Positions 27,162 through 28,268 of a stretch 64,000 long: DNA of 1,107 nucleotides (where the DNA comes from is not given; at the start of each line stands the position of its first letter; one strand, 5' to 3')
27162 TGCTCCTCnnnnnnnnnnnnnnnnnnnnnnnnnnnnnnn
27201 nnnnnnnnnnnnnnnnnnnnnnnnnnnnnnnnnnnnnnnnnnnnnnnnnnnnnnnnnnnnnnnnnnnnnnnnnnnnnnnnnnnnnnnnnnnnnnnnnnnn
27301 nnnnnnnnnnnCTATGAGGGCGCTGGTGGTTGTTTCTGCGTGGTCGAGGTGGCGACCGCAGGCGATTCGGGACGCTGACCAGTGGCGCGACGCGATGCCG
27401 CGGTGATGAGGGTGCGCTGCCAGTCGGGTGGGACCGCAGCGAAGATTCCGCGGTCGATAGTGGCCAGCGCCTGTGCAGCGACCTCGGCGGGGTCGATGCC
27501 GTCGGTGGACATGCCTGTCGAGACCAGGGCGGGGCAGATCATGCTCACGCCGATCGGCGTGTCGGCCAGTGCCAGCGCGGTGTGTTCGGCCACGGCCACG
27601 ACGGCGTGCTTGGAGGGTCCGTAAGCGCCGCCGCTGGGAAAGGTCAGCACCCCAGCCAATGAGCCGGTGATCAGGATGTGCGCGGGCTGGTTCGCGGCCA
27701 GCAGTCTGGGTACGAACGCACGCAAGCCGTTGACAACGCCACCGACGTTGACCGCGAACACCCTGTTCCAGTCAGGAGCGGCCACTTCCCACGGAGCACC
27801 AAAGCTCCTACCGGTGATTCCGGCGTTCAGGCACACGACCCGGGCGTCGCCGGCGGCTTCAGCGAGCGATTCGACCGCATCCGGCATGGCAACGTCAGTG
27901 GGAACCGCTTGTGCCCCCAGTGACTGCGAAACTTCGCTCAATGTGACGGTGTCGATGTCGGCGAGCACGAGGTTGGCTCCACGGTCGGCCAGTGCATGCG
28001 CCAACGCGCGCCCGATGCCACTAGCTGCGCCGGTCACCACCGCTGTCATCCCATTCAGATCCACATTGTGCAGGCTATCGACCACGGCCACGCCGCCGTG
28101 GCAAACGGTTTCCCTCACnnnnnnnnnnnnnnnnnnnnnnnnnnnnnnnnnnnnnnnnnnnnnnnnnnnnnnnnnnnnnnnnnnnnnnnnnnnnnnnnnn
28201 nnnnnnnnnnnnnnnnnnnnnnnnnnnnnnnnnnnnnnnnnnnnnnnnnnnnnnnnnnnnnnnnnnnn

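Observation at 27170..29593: IS256-family transporter IS carrying an SDR gene inside one pair of terminal repeats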

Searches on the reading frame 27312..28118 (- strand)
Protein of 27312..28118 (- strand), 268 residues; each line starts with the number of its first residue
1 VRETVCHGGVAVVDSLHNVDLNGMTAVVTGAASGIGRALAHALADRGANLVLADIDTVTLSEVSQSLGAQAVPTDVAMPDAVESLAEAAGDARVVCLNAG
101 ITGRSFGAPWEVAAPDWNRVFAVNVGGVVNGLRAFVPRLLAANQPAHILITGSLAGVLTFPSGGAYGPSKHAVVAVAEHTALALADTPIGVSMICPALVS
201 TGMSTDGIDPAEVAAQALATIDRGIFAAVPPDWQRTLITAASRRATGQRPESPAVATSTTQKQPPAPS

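Call 4: search_protein_families(library=pfam, proteins=[window:27312-28118:-])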
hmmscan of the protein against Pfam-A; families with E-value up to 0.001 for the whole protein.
window:27312-28118:- (268 aa): 3 families
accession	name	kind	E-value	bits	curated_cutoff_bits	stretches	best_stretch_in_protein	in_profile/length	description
PF00106.31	adh_short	-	1.9e-34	119.3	26.6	1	25-205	2-188/195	short chain dehydrogenase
PF13561.12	adh_short_C2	-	3.9e-30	105.6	27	1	30-217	1-194/236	Enoyl-(Acyl carrier protein) reductase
PF08659.16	KR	-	7.2e-07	29.7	22.6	1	25-180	2-163/180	KR domain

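Call 15: find_related_loci(query=window:27312-28118:-, collection=genome_contigs, flank=4000)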
Query window:27312-28118:- (268 aa) in genome_contigs; peptide patterns used: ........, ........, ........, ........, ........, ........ (x = any residue, [..] = any of these).
123 stretches matched a pattern; 8 encode a relative of the query (tblastn E <= 1e-3); 8 distinct loci.
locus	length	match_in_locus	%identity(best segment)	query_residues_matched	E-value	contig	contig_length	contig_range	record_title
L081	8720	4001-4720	70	12-253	3e-104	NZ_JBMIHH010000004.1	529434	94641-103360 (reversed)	Actinopolyspora sp. H202 NODE_4_length_529434_cov_37.703813, whole genome shotgun sequence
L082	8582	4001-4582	35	21-206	1e-24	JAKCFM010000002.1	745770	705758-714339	Halobacteriales archaeon YIM A00013 Contig00002, whole genome shotgun sequence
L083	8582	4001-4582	28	26-213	7e-12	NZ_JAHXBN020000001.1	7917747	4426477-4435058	Dyadobacter fermentans strain JDP9 Scaffold_1, whole genome shotgun sequence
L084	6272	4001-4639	31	21-230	1e-11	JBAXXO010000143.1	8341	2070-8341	MAG: Alphaproteobacteria bacterium isolate ELA741 MAG741_143, whole genome shotgun sequence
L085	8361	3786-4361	27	21-203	2e-11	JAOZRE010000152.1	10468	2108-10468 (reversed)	MAG: bacterium isolate GMC6.concoct.212 GMC6_7399_length_10468_cov_5.791703, whole genome shotgun sequence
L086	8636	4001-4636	28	14-213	2e-9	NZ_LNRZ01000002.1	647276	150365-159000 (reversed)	Sphingopyxis sp. H050 H050_contig000002, whole genome shotgun sequence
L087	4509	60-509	36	21-166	8e-6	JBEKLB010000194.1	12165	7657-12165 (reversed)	MAG: Bryobacteraceae bacterium isolate SPRUCE 360 SPRUCE_360_194, whole genome shotgun sequence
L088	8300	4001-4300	32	14-106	6e-5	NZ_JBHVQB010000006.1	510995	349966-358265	Paenibacillus sp. NPDC057967 NPDC057967_T36_E4.ctg-0006, whole genome shotgun sequence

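Call 16: find_homologous_proteins(query=window:27312-28118:-)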
Query window:27312-28118:- (268 aa): 6216 proteins with E <= 0.001 among 8000 candidates; the best 120 are listed.
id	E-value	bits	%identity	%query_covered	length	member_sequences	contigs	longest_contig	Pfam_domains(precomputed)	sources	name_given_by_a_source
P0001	1.6e-148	511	95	96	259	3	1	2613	PF08659.17,PF13561.13,PF00106.32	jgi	jgi:NAD(P)-dependent dehydrogenase (short-subunit alcohol dehydrogenase family)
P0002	4.3e-109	382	76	93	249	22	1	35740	PF08659.17,PF13561.13,PF00106.32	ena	-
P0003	2.3e-107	377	79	86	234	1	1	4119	PF08659.17,PF13561.13,PF00106.32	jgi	jgi:NAD(P)-dependent dehydrogenase (short-subunit alcohol dehydrogenase family)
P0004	6.0e-107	375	76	87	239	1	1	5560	PF08659.17,PF13561.13,PF00106.32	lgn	-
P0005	7.5e-106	372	75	87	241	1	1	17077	PF08659.17,PF13561.13,PF00106.32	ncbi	ncbi:MAG: SDR family NAD(P)-dependent oxidoreductase [Nocardioidaceae bacterium]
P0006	2.5e-105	370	72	91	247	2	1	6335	PF08659.17,PF13561.13,PF00106.32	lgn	-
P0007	4.8e-105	369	74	90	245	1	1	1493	PF08659.17,PF13561.13,PF00106.32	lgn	-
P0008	4.5e-103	362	72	91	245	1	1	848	PF08659.17,PF13561.13,PF00106.32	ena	-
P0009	4.8e-103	362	75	87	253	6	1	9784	PF08659.17,PF13561.13,PF00106.32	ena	-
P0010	8.7e-103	362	74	91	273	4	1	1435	PF13561.13,PF00106.32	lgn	-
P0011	2.5e-102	360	73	91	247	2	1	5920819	PF13561.13,PF00106.32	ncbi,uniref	ncbi:SDR family NAD(P)-dependent oxidoreductase [Saccharopolyspora sp. CA-218241]|uniref:SDR family 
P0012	8.9e-102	358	74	87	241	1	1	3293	PF08659.17,PF13561.13,PF00106.32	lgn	-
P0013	1.4e-101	358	72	88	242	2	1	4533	PF08659.17,PF13561.13,PF00106.32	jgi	jgi:NADP-dependent 3-hydroxy acid dehydrogenase YdfG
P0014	2.9e-101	357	74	87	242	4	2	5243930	PF08659.17,PF13561.13,PF00106.32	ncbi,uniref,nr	ncbi:oxidoreductase [Actinopolyspora erythraea]|uniref:Oxidoreductase n=1 Tax=Actinopolyspora erythr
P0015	6.8e-101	355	74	87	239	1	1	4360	PF13561.13,PF00106.32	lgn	-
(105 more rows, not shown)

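Call 18: find_encoding_contigs(protein=P0001, flank=4000, max_places=4)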
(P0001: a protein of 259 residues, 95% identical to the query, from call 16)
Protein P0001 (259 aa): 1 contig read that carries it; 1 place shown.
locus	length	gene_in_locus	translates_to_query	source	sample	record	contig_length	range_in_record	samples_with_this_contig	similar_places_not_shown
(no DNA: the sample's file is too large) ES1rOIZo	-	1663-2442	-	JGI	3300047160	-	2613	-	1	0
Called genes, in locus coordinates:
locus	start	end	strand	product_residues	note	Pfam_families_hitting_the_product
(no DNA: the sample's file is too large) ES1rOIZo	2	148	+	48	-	?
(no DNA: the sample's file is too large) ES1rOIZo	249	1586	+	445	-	PF00872:Transposase_mut, PF10551:MULE (weak)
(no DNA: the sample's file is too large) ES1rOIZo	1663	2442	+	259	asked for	PF00106:adh_short, PF08659:KR, PF13561:adh_short_C2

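Call 19: find_encoding_contigs(protein=P0003, flank=4000, max_places=3)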
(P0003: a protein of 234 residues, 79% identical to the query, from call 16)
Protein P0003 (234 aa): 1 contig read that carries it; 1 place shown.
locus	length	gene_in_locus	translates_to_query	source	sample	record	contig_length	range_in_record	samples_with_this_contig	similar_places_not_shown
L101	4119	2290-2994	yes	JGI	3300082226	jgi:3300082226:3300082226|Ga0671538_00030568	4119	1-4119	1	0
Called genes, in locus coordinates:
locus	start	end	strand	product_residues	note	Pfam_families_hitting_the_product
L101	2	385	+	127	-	?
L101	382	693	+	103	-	-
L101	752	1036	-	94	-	PF05016:ParE_toxin (weak)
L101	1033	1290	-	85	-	PF02604:PhdYeFM_antitox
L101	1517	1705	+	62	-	PF00239:Resolvase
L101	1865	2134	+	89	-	PF12728:HTH_17 (weak)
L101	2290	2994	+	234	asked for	PF00106:adh_short, PF08659:KR (weak), PF13561:adh_short_C2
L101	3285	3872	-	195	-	-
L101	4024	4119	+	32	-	?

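Call 20: find_encoding_contigs(protein=P0002, flank=4000, max_places=3)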
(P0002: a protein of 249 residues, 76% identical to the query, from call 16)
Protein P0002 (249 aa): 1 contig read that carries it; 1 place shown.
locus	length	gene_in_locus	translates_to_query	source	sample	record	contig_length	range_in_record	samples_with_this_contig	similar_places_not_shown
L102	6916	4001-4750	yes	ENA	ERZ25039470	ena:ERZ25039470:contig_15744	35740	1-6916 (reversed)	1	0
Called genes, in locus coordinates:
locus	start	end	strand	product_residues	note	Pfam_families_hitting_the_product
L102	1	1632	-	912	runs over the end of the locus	PF13401:AAA_22 (weak), PF25873:WHD_MalT, PF17874:TPR_MalT, PF00196:GerE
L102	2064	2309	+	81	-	-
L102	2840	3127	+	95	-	-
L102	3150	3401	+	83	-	-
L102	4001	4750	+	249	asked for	PF00106:adh_short, PF08659:KR (weak), PF13561:adh_short_C2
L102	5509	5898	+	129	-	-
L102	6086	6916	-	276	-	?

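Call 36: search_solved_structures(query=window:27312-28118:-, max_evalue=1e-10)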
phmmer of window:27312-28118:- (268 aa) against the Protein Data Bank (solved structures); distinct sequences matched with E-value up to 1e-10: 200 (the best 60 are shown).
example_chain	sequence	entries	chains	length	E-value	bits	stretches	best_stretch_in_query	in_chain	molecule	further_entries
5ig2_A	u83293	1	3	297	1.5e-35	126.5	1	17-213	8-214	Short-chain dehydrogenase/reductase SDR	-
3tjr_A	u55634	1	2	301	3.3e-25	92.6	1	21-231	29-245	short chain dehydrogenase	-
4ya6_A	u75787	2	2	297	2.1e-22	83.4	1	20-204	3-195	C alpha-dehydrogenase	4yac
3ioy_A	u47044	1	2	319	6.8e-22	81.7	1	20-213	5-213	Short-chain dehydrogenase/reductase SDR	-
4yae_A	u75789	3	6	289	3.2e-21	79.5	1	20-212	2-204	C alpha-dehydrogenase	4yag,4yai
3wtc_A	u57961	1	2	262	3.4e-20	76.2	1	19-205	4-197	Putative oxidoreductase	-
2cfc_A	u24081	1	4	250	7.9e-19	71.7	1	25-223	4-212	2-(R)-HYDROXYPROPYL-COM DEHYDROGENASE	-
4ure_A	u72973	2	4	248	1.2e-18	71.1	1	21-203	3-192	CYCLOHEXANOL DEHYDROGENASE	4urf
3ak4_A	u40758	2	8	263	1.3e-18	71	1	19-205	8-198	NADH-dependent quinuclidinone reductase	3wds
3pgx_A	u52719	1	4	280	1.6e-18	70.7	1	73-203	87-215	carveol dehydrogenase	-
4weo_A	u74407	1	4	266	1.6e-18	70.7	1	19-203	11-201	Putative acetoin(Diacetyl) reductase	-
7djs_A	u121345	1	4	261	2e-18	70.4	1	21-207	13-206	SDR family oxidoreductase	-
4nbr_A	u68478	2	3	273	3.6e-18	69.5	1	26-217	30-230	Hypothetical 3-oxoacyl-(Acyl-carrier protein) reductase | Short-chain dehydrogenase/reductase SDR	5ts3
5x8h_A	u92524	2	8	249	5.9e-18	68.8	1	22-203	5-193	Short-chain dehydrogenase reductase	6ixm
4y98_A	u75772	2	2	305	6.7e-18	68.6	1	21-212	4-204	C alpha-dehydrogenase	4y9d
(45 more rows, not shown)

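Call 39: find_related_loci(query=window:27312-28118:-, collection=metagenome_contigs, flank=4000)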
Query window:27312-28118:- (268 aa) in metagenome_contigs; peptide patterns used: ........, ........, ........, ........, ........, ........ (x = any residue, [..] = any of these).
229 stretches matched a pattern; 2 encode a relative of the query (tblastn E <= 1e-3); 2 distinct loci.
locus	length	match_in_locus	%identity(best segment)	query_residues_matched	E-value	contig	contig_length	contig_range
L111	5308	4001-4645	34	21-232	3e-19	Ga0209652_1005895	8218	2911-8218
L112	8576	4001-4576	34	17-204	8e-12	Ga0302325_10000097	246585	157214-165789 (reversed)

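Call 59: search_protein_families(library=ncbifam, max_evalue=0.00001, proteins=[window:27312-28118:-])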
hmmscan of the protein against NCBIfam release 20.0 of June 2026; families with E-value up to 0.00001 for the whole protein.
window:27312-28118:- (268 aa): 191 families (the best 25 are shown)
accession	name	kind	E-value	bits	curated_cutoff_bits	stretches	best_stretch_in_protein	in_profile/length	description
NF004843.0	PRK06194.1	equivalog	1.1e-49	169.4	308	1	20-216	3-209/295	hypothetical protein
NF005559.1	PRK07231.1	subfamily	2.5e-35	122.2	215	1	21-221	2-210/249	glucose 1-dehydrogenase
NF004514.1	PRK05855.1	equivalog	5.9e-34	117.6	455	1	20-205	310-502/578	SDR family oxidoreductase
NF045814.1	HdxpentlteDhPtlF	equivalog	2.4e-33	115.9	450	1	28-217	1-199/247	1-deoxy-11-beta-hydroxypentalenate dehydrogenase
TIGR03971.1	SDR_subfam_1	subfamily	1.3e-32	113.2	300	2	77-205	78-204/271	mycofactocin-coupled SDR family oxidoreductase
NF005878.0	PRK07825.1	subfamily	8.1e-32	110.7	287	1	18-239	4-235/278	short chain dehydrogenase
NF005881.0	PRK07832.1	equivalog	3.2e-31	108.6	296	1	20-204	6-198/287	SDR family oxidoreductase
NF004526.0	PRK05872.1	subfamily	1.8e-29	102.8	276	1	18-223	5-214/297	short-chain dehydrogenase/reductase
NF052558.1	MBtsdlDhBudC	equivalog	9.8e-29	100.6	270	1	23-220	3-203/250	meso-2,3-butanediol dehydrogenase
NF004196.0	PRK05650.1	equivalog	1.4e-28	99.7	297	1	26-204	5-189/272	SDR family oxidoreductase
NF004818.0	PRK06172.1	equivalog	2.2e-28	99.3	336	1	20-212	4-203/253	SDR family oxidoreductase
NF004529.0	PRK05876.1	equivalog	2.6e-28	99.3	338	1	21-206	4-196/275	short chain dehydrogenase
NF004198.0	PRK05653.1-3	equivalog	3.5e-28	98.7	296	1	21-223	5-211/248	3-oxoacyl-ACP reductase FabG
NF004203.0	PRK05653.2-4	subfamily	2e-27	96.2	313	1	20-205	3-196/260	3-oxoacyl-ACP reductase FabG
NF005806.0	PRK07666.1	equivalog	1.4e-26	93.2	286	1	20-206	4-196/239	3-ketoacyl-ACP reductase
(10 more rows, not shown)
